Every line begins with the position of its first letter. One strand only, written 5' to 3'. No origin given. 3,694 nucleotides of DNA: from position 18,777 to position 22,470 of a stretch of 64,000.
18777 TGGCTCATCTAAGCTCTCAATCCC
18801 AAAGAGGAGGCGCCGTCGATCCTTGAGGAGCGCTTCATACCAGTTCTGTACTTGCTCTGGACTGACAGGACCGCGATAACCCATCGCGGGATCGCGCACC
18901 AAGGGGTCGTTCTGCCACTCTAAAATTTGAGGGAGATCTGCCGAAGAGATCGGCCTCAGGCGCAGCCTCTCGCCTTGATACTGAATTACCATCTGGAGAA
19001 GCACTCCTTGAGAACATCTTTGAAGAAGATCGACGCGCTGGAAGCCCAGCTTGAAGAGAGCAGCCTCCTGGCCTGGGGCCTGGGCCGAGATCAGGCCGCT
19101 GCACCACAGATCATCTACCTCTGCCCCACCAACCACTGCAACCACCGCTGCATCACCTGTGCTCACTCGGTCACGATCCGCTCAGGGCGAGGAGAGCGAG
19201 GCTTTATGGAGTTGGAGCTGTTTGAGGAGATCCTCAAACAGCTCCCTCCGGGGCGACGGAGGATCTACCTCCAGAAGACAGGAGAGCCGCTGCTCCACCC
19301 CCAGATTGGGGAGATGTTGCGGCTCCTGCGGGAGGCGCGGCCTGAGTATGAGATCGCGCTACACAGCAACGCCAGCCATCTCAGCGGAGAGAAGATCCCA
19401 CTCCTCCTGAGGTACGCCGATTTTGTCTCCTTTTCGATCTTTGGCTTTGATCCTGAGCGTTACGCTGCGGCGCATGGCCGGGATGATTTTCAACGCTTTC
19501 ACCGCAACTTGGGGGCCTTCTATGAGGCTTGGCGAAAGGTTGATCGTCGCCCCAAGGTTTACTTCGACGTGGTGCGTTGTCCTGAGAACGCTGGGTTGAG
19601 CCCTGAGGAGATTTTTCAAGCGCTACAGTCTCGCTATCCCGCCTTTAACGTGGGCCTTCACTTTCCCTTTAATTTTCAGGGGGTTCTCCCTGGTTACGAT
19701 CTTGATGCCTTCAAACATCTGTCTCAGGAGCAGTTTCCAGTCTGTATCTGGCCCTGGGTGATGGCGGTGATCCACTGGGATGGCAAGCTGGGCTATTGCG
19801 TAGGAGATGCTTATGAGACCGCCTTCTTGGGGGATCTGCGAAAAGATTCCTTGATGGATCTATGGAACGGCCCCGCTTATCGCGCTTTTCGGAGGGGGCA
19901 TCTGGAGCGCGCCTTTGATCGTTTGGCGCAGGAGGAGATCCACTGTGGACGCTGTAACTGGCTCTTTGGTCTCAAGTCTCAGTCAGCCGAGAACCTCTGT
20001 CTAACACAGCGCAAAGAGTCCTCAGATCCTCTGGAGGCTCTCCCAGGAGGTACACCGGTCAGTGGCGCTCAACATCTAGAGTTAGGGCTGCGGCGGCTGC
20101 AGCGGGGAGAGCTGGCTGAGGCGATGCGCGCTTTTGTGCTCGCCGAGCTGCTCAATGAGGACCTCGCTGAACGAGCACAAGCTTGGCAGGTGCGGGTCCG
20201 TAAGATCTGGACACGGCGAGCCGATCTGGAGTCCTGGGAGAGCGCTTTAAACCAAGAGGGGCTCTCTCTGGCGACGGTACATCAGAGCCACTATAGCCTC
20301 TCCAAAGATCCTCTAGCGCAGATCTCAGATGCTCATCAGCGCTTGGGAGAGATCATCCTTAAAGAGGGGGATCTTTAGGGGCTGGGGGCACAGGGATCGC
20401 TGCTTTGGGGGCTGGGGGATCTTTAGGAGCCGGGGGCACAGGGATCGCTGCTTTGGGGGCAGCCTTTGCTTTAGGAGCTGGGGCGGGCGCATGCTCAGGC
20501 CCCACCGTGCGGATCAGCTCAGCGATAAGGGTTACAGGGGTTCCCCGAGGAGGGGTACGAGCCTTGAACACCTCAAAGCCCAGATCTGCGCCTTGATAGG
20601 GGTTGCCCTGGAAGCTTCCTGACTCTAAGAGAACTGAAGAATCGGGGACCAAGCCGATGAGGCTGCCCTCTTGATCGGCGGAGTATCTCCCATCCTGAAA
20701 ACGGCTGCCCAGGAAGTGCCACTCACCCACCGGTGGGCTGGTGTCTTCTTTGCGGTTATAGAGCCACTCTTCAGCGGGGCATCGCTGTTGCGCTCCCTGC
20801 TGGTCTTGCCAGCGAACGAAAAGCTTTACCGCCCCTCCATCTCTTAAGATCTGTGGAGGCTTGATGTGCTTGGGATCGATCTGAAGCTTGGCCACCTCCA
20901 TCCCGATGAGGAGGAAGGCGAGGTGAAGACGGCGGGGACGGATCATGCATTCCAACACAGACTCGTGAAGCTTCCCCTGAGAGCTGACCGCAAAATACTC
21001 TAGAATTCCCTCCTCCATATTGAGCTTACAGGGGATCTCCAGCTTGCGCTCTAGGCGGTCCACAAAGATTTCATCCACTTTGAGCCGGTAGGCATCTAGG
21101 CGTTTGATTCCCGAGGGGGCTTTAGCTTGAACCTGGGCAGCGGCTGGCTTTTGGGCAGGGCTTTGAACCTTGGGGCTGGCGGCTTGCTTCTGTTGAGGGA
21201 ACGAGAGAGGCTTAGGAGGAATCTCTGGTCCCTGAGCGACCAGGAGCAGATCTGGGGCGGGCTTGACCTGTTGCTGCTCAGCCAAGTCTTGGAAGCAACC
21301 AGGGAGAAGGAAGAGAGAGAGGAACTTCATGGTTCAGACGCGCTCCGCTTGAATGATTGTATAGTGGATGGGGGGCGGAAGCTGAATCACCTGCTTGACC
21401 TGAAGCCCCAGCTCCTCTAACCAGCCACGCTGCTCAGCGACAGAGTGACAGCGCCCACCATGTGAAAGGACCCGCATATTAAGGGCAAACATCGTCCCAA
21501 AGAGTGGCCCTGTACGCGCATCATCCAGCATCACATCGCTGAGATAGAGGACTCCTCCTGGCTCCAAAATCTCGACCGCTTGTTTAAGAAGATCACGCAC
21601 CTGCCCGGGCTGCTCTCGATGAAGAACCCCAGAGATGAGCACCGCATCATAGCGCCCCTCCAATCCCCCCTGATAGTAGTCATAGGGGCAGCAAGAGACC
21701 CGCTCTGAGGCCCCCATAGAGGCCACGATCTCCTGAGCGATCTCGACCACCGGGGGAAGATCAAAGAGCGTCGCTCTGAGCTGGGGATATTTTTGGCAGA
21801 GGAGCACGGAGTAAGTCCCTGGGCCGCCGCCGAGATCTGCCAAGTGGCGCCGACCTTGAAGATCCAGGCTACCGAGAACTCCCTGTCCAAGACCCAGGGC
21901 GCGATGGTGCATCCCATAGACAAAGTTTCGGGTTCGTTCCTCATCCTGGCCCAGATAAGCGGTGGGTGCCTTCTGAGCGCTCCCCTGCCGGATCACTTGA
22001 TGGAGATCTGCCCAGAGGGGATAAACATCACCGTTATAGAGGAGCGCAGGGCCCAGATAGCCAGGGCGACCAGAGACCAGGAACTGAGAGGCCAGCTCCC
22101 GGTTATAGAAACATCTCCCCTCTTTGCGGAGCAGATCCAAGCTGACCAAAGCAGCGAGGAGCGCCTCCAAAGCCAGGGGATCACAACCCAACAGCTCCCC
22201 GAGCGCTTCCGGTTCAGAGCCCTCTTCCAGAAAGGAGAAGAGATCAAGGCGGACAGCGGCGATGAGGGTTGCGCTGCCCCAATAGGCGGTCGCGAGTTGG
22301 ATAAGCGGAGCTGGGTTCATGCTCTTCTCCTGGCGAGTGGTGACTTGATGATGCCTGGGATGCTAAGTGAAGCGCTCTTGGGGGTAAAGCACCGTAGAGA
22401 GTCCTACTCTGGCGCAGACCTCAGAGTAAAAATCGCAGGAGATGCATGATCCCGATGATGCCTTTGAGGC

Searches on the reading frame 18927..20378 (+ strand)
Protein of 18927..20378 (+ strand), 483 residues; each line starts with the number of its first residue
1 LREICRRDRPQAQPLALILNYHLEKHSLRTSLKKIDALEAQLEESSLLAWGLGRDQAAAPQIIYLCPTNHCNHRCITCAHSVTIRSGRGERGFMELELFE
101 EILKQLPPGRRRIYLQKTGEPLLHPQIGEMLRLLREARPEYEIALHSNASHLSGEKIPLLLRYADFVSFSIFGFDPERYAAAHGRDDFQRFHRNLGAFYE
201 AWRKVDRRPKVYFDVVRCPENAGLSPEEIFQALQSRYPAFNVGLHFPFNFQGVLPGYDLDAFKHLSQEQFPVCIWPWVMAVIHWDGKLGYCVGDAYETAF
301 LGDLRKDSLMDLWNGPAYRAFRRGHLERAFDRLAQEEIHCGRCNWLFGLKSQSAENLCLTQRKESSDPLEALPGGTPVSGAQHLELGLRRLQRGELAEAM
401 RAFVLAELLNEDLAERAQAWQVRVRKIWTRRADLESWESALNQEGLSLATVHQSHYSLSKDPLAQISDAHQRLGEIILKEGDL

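Call 28: search_protein_families(library=pfam, proteins=[window:18927-20378:+], max_evalue=0.00001)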
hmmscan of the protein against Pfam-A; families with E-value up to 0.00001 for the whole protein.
window:18927-20378:+ (483 aa): 2 families
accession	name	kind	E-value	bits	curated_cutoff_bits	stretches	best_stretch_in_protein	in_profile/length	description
PF04055.27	Radical_SAM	-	1.3e-15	58.4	29.5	1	67-201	3-139/166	Radical SAM superfamily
PF13186.11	SPASM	-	1.8e-11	44.5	21.5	1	273-343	1-66/67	Iron-sulfur cluster-binding domain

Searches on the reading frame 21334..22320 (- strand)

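Call 28: search_protein_families(library=pfam, proteins=[window:21334-22320:-], max_evalue=0.00001)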
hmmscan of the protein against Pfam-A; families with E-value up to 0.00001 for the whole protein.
window:21334-22320:- (328 aa): 6 families
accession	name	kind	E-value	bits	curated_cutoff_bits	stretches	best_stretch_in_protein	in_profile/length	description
PF00891.24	Methyltransf_2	-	4.5e-24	85.4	22.3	1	121-304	27-207/210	O-methyltransferase domain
PF08100.18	Dimerisation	-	1.5e-10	41.2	25.6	1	3-82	6-92/93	O-methyltransferase dimerisation domain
PF05175.20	MTS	-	1.2e-07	32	23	1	152-260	27-138/170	Methyltransferase small domain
PF13649.12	Methyltransf_25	-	3e-07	31.5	27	1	162-256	3-97/97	Methyltransferase domain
PF13489.12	Methyltransf_23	-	6e-07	29.8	27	1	160-308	26-161/164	Methyltransferase domain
PF08242.18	Methyltransf_12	-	9.5e-07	29.9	30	1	162-258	2-98/98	Methyltransferase domain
